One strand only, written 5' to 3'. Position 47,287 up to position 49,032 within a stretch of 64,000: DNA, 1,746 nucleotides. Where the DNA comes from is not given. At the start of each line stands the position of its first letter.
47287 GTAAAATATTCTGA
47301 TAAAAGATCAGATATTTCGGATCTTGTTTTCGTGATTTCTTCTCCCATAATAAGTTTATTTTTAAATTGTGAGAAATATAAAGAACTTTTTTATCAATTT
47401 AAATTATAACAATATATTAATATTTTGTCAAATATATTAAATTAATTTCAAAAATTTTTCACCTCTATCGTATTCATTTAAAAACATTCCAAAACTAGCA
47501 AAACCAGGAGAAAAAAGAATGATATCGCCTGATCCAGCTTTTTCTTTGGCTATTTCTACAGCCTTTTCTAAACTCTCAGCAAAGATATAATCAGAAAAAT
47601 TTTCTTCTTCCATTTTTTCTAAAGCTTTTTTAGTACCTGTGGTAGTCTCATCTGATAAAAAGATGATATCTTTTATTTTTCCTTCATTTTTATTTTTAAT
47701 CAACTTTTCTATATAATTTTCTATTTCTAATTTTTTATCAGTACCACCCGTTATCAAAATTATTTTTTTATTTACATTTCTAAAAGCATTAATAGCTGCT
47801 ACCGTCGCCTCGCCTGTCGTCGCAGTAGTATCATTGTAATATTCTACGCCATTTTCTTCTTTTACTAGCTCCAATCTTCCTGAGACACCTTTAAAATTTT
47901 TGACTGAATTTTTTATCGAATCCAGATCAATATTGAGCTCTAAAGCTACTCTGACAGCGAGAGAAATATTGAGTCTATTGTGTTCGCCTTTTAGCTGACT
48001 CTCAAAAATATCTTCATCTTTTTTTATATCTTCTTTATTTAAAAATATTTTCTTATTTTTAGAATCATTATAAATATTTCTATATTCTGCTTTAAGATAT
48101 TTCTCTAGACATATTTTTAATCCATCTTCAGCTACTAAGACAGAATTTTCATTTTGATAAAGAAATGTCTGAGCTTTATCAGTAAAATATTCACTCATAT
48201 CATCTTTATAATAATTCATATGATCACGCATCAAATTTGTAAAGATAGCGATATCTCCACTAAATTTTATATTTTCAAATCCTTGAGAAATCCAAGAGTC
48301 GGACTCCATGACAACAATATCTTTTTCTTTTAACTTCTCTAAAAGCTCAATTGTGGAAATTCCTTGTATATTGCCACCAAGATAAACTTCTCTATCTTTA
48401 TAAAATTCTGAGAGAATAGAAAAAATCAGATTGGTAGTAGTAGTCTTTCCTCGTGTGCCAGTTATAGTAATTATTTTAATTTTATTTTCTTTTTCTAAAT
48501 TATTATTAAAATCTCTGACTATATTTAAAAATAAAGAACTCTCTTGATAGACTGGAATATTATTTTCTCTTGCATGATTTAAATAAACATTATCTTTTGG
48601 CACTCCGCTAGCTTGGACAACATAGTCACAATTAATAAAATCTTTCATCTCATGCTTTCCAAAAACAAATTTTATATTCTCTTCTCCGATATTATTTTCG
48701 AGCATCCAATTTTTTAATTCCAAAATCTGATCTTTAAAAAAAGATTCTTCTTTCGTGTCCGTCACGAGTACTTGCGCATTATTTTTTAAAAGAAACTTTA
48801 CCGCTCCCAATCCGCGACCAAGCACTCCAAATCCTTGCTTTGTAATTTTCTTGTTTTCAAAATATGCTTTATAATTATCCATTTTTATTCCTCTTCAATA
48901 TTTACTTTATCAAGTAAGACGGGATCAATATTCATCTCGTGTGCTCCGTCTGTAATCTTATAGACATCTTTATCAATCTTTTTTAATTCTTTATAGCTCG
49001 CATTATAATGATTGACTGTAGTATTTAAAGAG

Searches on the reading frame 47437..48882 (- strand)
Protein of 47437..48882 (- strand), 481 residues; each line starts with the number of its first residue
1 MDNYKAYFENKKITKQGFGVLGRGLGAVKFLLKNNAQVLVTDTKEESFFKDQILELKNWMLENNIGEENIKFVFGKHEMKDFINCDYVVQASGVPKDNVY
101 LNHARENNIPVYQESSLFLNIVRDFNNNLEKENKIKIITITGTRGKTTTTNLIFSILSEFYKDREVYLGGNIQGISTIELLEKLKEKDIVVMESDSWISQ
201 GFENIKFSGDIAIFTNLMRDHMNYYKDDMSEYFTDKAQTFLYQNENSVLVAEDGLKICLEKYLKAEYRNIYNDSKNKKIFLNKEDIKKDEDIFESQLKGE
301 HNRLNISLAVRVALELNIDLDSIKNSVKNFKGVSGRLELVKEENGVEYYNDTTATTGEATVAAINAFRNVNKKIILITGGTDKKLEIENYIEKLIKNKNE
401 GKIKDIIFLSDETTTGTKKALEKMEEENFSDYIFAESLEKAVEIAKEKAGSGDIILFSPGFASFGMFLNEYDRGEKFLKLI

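Call 59: search_protein_families(library=pfam, proteins=[window:47437-48882:-], max_evalue=0.00001)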
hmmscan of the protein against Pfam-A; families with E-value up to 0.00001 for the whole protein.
window:47437-48882:- (481 aa): 3 families
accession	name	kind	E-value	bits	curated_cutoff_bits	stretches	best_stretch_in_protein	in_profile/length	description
PF08245.18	Mur_ligase_M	-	2e-18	67.5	24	1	140-311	1-198/200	Mur ligase middle domain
PF02875.26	Mur_ligase_C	-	1.1e-13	52.6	28.4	1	335-459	1-125/127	Mur ligase, glutamate ligase domain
PF21799.2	MurD-like_N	-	1.1e-06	29.3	27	1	23-111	11-86/88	Mur ligase MurD-like, N-terminal domain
